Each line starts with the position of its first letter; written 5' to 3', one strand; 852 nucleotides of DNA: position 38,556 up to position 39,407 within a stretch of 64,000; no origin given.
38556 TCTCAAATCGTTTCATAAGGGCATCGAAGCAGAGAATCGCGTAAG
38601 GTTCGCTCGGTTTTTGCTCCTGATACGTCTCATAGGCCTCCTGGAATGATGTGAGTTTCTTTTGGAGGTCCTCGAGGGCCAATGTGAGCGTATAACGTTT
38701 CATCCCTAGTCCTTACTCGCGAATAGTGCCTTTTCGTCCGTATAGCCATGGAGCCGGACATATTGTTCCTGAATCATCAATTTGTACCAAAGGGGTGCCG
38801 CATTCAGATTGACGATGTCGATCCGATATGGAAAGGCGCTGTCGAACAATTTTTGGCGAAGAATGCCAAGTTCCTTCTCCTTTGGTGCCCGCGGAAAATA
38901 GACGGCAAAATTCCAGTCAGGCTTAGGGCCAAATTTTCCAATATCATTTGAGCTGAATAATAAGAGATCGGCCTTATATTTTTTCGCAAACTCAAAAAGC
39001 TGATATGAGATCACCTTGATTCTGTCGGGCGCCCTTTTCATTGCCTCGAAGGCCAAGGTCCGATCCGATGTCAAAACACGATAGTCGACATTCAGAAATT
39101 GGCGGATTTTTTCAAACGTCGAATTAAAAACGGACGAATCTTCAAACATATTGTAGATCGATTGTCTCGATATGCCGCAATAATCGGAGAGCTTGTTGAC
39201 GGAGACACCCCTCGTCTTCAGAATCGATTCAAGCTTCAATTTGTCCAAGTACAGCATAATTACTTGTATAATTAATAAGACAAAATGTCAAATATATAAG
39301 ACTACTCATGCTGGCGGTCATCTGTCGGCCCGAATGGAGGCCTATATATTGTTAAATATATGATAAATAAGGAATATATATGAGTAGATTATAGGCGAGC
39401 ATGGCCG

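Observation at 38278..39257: HepT/MntA-like two-gene module with degenerate catalytic motifs in both partners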

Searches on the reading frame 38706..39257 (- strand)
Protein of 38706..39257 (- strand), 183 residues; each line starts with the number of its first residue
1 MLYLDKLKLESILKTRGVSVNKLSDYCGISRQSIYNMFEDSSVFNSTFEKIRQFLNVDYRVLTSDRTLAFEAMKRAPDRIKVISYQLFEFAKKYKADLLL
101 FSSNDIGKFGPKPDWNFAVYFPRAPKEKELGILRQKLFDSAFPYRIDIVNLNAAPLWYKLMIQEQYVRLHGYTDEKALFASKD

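Call 3: search_protein_families(library=pfam, proteins=[window:38706-39257:-], max_evalue=1)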
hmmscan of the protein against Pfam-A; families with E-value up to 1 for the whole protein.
window:38706-39257:- (183 aa): 9 families
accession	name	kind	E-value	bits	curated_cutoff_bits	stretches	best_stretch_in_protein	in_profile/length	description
PF13443.12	HTH_26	-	0.00083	20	22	1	8-57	1-52/63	Cro/C1-type HTH DNA-binding domain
PF12844.13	HTH_19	-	0.0039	17.5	30.2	1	9-59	4-55/64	Helix-turn-helix domain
PF01381.28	HTH_3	-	0.004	17.6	23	1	10-60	2-53/55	Helix-turn-helix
PF18765.7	Polbeta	-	0.0066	17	26.9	1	99-156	17-74/93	Polymerase beta, Nucleotidyltransferase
PF08279.18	HTH_11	-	0.031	14.6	25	1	12-36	9-34/55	HTH domain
PF13384.12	HTH_23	-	0.1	12.9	24.6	1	8-37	7-37/50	Homeodomain-like domain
PF21716.3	dnstrm_HI1420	-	0.14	12.5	27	1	10-55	38-82/90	Probable addiction module antidote protein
PF16677.11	GP3_package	-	0.15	12.7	29.4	1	2-55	18-72/105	DNA-packaging protein gp3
PF00440.29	TetR_N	-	0.16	12.2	24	1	16-39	15-38/47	Bacterial regulatory proteins, tetR family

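Call 4: search_protein_families(library=ncbifam, proteins=[window:38706-39257:-], max_evalue=1)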
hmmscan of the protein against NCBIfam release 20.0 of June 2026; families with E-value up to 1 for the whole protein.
window:38706-39257:- (183 aa): 3 families
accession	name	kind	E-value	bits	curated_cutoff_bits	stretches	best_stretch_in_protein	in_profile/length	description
NF047752.1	MntA_antitoxin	equivalog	1.1e-05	25.3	60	1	98-178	10-90/106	type VII toxin-antitoxin system MntA family adenylyltransferase antitoxin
NF003162.0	PRK04140.1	equivalog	0.0093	15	263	1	7-57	129-180/317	transcriptional regulator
NF038310.1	lysogeny_AimR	equivalog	0.036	13.1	70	1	10-57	2-47/365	AimR family lysis-lysogeny pheromone receptor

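Call 5: search_protein_families(library=padloc, proteins=[window:38706-39257:-], max_evalue=1)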
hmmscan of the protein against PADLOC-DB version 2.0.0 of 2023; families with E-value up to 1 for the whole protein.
window:38706-39257:- (183 aa): 1 family
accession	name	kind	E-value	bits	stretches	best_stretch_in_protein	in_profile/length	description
PDLC03954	RmrA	-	0.0055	13.7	1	8-67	14-74/380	-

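Call 7: search_solved_structures(query=window:38706-39257:-, max_evalue=10, show_alignments=4)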
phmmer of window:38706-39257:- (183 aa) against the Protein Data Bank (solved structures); distinct sequences matched with E-value up to 10: 2.
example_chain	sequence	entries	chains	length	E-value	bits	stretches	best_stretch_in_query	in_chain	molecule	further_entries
7kbq_A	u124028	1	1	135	0.54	13.4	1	49-108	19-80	DE NOVO DESIGNED OR689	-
7t5u_A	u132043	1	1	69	0.93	12.6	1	8-41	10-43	Helix-turn-helix domain-containing protein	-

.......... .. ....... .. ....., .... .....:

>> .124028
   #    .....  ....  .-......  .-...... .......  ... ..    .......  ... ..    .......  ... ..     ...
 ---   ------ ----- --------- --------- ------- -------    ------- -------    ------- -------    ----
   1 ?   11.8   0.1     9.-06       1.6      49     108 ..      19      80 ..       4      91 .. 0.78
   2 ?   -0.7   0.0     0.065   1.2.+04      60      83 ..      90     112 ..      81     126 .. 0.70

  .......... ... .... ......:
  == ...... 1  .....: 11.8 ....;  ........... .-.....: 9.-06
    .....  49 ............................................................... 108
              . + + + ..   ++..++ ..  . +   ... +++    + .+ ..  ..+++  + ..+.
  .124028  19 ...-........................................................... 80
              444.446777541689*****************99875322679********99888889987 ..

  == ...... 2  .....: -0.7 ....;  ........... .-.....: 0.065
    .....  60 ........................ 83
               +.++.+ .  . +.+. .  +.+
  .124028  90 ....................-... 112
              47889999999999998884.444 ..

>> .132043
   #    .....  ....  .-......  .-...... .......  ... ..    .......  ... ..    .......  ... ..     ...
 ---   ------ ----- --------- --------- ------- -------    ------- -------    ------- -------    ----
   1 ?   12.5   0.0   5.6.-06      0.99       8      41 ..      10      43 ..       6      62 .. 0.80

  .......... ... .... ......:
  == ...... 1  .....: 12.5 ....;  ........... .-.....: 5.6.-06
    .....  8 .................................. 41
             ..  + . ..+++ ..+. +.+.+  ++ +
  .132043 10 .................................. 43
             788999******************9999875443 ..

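Call 9: find_homologous_proteins(query=window:38706-39257:-, max_evalue=0.001)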
Query window:38706-39257:- (183 aa): 18 proteins with E <= 0.001 among 91 candidates.
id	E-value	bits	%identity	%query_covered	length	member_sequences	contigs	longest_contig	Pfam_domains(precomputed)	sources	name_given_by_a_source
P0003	2.9e-116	403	100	100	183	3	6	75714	-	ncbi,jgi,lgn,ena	-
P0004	8.5e-74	265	64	100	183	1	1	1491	-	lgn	-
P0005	1.4e-69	251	60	99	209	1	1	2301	PF18765.8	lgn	-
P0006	2.7e-69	251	62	98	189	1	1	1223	PF18765.8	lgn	-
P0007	3.0e-69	250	60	99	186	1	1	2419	-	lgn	-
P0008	2.8e-68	247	58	100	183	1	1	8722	-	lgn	-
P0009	2.5e-65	238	60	98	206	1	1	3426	-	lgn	-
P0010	3.0e-64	234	58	99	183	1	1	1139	-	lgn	-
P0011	1.2e-62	229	58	99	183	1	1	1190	-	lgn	-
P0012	2.9e-62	228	59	98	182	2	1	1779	-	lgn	-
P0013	2.0e-61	225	57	99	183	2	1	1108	PF12844.14,PF13443.13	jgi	-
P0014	6.1e-60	220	55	98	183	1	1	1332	-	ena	-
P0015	8.4e-60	220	55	99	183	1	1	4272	-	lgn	-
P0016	1.2e-58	216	54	99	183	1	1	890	-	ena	-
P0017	1.1e-43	167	55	80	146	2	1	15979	-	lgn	-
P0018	1.6e-42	163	49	92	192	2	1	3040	PF18765.8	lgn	-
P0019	5.1e-41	158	46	92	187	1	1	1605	PF18765.8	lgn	-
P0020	2.5e-30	124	42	93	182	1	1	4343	PF18765.8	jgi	jgi:hypothetical protein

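Call 12: find_encoding_contigs(protein=P0003, flank=4000, max_places=6)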
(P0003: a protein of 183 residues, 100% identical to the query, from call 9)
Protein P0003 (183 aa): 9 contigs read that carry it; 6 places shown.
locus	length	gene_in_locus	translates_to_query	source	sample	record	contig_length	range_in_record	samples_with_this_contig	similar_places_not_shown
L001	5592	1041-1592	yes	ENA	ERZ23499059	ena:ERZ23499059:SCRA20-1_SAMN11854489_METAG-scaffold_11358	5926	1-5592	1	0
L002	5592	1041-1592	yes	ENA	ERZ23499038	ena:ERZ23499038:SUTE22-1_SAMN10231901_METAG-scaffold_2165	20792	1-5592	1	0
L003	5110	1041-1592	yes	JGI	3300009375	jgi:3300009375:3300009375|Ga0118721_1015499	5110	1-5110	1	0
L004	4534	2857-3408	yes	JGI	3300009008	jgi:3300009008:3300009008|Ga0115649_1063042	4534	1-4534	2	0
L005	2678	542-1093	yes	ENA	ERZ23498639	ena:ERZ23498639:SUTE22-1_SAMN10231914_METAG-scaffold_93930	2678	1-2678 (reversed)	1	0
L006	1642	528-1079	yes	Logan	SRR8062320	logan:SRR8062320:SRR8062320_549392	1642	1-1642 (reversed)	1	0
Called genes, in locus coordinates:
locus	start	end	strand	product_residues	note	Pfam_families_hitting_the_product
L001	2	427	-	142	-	?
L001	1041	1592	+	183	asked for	-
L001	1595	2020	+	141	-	PF08780:NTase_sub_bind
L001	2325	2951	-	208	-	PF01813:ATP-synt_D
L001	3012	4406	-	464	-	PF02874:ATP-synt_ab_N, PF00006:ATP-synt_ab, PF22919:ATP-synt_VA_C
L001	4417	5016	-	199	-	PF00006:ATP-synt_ab, PF22919:ATP-synt_VA_C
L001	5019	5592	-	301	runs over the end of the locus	?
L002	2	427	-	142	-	?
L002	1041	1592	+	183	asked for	-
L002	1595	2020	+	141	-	PF08780:NTase_sub_bind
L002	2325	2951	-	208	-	PF01813:ATP-synt_D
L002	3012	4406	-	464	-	PF02874:ATP-synt_ab_N, PF00006:ATP-synt_ab, PF22919:ATP-synt_VA_C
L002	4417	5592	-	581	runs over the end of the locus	PF02874:ATP-synt_ab_N, PF16886:ATP-synt_ab_Xtn, PF00006:ATP-synt_ab, PF22919:ATP-synt_VA_C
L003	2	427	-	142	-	?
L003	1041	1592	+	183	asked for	-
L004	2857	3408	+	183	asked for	-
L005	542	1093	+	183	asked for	-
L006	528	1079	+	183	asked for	-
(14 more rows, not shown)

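Call 13: find_encoding_contigs(protein=P0008, flank=4000, max_places=3)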
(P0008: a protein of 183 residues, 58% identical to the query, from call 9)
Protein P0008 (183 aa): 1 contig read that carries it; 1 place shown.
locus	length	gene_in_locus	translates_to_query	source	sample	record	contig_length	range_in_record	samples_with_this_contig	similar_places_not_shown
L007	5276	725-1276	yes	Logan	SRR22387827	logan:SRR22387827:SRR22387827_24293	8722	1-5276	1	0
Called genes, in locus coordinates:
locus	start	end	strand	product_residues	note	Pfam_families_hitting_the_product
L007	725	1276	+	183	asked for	-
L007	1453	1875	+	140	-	PF08780:NTase_sub_bind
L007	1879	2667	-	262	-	PF00795:CN_hydrolase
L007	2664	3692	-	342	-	-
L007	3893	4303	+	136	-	-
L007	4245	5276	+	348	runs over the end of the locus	PF02954:HTH_8 (faint)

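Call 14: find_encoding_contigs(protein=P0020, flank=4000, max_places=3)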
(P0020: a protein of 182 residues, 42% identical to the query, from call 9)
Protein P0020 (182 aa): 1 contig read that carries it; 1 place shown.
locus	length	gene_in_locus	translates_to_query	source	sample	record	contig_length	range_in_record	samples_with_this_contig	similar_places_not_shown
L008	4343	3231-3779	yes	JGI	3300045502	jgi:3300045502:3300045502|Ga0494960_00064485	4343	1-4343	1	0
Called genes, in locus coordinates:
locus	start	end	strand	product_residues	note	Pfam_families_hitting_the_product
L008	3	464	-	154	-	?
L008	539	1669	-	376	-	PF08486:SpoIID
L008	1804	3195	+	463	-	PF01590:GAF, PF13185:GAF_2, PF13492:GAF_3, PF00990:GGDEF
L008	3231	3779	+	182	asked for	PF18765:Polbeta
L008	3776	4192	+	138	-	PF08780:NTase_sub_bind, PF01934:HepT-like (weak)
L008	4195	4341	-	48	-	?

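Call 15: find_related_loci(query=A1, collection=genome_contigs, flank=3000)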
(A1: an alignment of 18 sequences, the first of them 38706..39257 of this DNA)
Query A1 (183 aa) in genome_contigs; peptide patterns used: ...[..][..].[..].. (x = any residue, [..] = any of these).
26 stretches matched a pattern, but none encodes a relative of the query by tblastn (E <= 1e-3).

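Call 16: find_related_loci(query=A1, collection=metagenome_contigs, flank=3000)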
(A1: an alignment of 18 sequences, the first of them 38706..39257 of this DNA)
Query A1 (183 aa) in metagenome_contigs; peptide patterns used: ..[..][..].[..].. (x = any residue, [..] = any of these).
600 stretches matched a pattern (row limit reached: there are more); 2 encode a relative of the query (tblastn E <= 1e-3); 2 distinct loci.
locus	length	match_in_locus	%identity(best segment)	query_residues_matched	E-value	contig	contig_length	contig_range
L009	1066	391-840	59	1-150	8e-64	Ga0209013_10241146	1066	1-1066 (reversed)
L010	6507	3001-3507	47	1-169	4e-47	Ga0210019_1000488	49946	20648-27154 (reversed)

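Call 17: find_encoding_contigs(protein=P0017, flank=3000, max_places=2)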
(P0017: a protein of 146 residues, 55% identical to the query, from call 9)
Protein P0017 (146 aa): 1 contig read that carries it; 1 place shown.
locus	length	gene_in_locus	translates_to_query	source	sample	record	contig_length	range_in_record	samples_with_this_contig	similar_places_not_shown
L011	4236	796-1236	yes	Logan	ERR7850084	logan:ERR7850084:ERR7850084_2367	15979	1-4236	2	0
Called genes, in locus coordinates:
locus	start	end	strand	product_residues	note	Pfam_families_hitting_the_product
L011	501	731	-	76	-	-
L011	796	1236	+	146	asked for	-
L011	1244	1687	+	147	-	PF08780:NTase_sub_bind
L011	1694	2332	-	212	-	PF02527:GidB, PF13847:Methyltransf_31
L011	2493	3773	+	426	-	PF02812:ELFV_dehydrog_N, PF00208:ELFV_dehydrog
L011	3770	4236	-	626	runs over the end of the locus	PF01134:GIDA, PF07992:Pyr_redox_2 (faint), PF12831:FAD_oxidored (weak), PF21680:GIDA_C_1st, PF13932:SAM_GIDA_C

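Call 18: find_encoding_contigs(protein=P0015, flank=3000, max_places=2)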
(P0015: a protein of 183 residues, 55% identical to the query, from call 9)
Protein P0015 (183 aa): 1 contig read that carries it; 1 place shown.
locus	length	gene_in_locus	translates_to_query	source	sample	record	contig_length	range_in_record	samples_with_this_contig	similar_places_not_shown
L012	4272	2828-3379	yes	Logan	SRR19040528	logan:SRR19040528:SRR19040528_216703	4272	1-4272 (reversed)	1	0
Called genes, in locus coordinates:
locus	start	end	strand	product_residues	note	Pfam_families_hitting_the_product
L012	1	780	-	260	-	?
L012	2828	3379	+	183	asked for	-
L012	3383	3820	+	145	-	PF08780:NTase_sub_bind (weak)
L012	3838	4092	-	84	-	-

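Call 19: find_encoding_contigs(protein=P0009, flank=3000, max_places=2)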
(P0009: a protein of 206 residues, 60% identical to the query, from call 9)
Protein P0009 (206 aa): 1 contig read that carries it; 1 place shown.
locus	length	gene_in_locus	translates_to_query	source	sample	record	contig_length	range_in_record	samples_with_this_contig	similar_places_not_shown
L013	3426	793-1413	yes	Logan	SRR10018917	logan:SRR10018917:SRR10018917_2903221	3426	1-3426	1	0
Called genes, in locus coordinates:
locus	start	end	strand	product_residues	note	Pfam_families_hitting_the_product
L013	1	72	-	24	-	?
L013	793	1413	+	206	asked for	-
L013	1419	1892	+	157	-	PF08780:NTase_sub_bind (weak)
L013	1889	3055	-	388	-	PF04945:YHS, PF03773:ArsP_1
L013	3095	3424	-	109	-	?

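Call 20: find_encoding_contigs(protein=P0018, flank=3000, max_places=2)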
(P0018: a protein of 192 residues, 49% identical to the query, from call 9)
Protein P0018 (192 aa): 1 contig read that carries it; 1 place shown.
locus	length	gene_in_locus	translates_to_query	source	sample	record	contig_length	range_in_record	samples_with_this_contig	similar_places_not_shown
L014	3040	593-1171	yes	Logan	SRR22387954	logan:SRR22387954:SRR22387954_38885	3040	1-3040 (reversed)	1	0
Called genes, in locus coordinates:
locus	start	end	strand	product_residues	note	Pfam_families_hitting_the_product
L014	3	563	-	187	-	?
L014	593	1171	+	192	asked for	PF18765:Polbeta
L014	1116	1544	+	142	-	PF08780:NTase_sub_bind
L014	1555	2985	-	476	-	PF20511:PMI_typeI_cat, PF07883:Cupin_2 (faint), PF21621:MPI_cupin_dom (faint)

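Call 21: find_encoding_contigs(protein=P0005, flank=3000, max_places=2)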
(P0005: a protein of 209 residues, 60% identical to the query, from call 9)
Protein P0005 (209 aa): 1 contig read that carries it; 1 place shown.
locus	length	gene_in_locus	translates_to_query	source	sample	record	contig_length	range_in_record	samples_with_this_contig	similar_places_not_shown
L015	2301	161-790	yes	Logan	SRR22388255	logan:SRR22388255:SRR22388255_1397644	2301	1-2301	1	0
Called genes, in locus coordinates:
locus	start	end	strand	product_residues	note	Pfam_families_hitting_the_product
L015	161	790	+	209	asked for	PF18765:Polbeta (weak)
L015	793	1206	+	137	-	PF08780:NTase_sub_bind (weak)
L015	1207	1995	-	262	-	PF00795:CN_hydrolase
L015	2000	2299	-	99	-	?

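Call 22: find_encoding_contigs(protein=P0007, flank=3000, max_places=2)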
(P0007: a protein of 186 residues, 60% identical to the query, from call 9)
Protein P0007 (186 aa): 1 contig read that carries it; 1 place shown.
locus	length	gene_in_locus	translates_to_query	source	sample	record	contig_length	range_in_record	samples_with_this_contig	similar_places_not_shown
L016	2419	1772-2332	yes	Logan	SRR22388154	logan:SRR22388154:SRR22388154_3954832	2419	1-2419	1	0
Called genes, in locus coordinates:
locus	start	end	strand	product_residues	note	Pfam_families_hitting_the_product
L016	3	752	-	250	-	?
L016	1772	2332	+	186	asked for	-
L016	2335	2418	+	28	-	?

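Call 23: find_encoding_contigs(protein=P0019, flank=3000, max_places=2)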
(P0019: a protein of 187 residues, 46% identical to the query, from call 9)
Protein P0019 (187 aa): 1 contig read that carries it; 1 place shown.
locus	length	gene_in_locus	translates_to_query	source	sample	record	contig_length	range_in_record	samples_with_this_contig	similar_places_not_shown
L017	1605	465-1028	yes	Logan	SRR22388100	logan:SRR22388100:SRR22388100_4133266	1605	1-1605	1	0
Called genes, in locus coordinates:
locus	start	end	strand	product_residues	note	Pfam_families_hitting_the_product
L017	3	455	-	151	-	?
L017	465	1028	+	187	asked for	PF18765:Polbeta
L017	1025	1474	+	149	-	PF08780:NTase_sub_bind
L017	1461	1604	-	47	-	?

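Call 24: find_encoding_contigs(protein=P0012, flank=3000, max_places=2)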
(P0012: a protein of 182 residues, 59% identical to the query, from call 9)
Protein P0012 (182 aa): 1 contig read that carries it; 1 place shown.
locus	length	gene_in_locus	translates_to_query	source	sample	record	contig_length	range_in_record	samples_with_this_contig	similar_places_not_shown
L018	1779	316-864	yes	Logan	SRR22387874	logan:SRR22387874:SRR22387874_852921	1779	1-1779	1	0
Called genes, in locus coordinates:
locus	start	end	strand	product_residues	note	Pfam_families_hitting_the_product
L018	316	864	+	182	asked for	-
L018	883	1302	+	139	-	PF08780:NTase_sub_bind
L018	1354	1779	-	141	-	?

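Call 28: search_solved_structures(query=A1, max_evalue=10, show_alignments=5)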
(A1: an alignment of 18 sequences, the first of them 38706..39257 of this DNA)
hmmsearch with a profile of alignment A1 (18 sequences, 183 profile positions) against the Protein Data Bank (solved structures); distinct sequences matched with E-value up to 10: 18.
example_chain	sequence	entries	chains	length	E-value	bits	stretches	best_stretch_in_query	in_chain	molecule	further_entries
7ae2_B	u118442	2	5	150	0.0024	20.9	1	98-158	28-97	MNT ANTITOXIN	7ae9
1no5_A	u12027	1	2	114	0.0053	19.8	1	99-174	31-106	Hypothetical protein HI0073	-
8s7l_A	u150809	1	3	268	0.01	18.8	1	39-136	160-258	Putative transfer protein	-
7pkw_A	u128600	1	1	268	0.017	18.1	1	39-136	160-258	Putative transfer protein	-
8q86_A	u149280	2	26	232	0.022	17.8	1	6-57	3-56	Helix-turn-helix XRE family protein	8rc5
8qe9_2A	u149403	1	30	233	0.023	17.7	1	7-57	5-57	Helix-turn-helix XRE family protein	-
5yep_A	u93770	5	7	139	0.13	15.2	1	99-181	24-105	Toxin-antitoxin system antidote Mnt family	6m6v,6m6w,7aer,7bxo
9z7q_I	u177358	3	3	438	0.16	15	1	75-176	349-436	Cmr1-MntA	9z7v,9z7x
4gbj_A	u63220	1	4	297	0.16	15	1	22-41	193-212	6-phosphogluconate dehydrogenase NAD-binding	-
5d1w_A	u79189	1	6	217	0.35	13.9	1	17-40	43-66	Rv3249c transcriptional regulator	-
4ioy_X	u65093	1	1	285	0.63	13.1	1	112-156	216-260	FACT complex subunit SPT16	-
3hvn_A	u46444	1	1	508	0.64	13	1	35-70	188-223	Hemolysin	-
7t5u_A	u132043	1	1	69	0.73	12.8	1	7-40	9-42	Helix-turn-helix domain-containing protein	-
6m6u_A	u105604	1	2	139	0.83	12.7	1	99-181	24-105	Toxin-antitoxin system antitoxin MntA family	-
5mye_A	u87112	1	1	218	1.2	12.1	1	135-164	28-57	Dehydroascorbate reductase family protein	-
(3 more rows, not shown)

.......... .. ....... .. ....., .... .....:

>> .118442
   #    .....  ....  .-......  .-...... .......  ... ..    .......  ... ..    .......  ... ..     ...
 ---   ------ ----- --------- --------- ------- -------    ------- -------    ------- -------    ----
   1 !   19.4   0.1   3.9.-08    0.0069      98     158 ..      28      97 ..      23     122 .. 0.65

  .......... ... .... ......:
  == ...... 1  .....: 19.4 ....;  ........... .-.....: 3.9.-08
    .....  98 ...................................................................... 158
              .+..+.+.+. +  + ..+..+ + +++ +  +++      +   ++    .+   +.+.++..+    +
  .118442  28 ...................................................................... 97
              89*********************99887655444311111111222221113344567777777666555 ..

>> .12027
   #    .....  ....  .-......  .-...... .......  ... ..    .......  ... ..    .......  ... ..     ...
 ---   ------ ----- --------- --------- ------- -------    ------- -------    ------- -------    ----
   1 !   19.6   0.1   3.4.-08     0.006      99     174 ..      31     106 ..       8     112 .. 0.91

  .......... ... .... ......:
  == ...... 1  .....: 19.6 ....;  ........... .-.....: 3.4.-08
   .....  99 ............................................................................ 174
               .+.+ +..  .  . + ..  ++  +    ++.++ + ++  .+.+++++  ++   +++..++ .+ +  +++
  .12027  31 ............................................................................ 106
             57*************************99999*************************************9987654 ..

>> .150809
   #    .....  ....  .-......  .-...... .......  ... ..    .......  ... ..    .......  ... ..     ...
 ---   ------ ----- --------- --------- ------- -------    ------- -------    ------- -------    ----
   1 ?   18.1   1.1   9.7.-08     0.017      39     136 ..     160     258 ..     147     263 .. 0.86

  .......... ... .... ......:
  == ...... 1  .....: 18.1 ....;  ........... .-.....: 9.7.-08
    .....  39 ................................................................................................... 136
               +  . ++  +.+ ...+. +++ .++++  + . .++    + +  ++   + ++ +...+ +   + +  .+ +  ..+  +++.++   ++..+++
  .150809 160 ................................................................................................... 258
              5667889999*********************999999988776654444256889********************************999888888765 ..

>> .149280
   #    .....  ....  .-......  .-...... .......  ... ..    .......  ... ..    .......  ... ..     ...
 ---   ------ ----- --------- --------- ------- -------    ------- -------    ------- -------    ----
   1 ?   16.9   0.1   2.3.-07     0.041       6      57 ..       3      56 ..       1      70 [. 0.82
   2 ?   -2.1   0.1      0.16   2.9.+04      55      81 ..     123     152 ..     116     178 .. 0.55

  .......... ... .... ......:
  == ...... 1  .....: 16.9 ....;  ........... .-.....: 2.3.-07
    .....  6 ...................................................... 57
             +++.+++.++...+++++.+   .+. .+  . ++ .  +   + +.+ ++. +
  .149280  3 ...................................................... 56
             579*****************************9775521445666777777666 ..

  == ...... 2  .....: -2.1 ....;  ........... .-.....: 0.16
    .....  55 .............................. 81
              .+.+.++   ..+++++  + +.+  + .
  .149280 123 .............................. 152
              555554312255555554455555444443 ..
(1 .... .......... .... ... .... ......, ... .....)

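Call 50: predict_structure(alignment_id=A1)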
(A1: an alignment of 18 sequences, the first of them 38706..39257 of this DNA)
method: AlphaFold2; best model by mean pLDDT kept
length: 183 residues; sequences in the alignment: 18
mean_pLDDT: 83.3   pTM: 0.61
mean pLDDT of the five models: 83.3, 81.9, 81.6, 78.6, 78.3
residues with pLDDT >= 90: 64; 70-90: 87; 50-70: 32; < 50: 0
segments of 3 or more residues with pLDDT < 50: none
pLDDT, mean of each block of 10 residues (from residue 1): 75 85 87 79 69 78 64 83 95 95 67 82 93 93 90 92 89 89 66
secondary structure, 60 per line:
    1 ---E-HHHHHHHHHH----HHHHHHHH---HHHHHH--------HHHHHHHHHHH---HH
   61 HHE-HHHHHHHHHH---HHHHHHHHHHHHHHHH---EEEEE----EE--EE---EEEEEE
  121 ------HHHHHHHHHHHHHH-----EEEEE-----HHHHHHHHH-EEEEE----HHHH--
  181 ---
elements in order: H6-15 H20-27 H31-36 H45-55 H59-62 H65-74 H78-93 E97-101 E115-120 H127-140 E146-150 H156-164 E166-170 H175-178
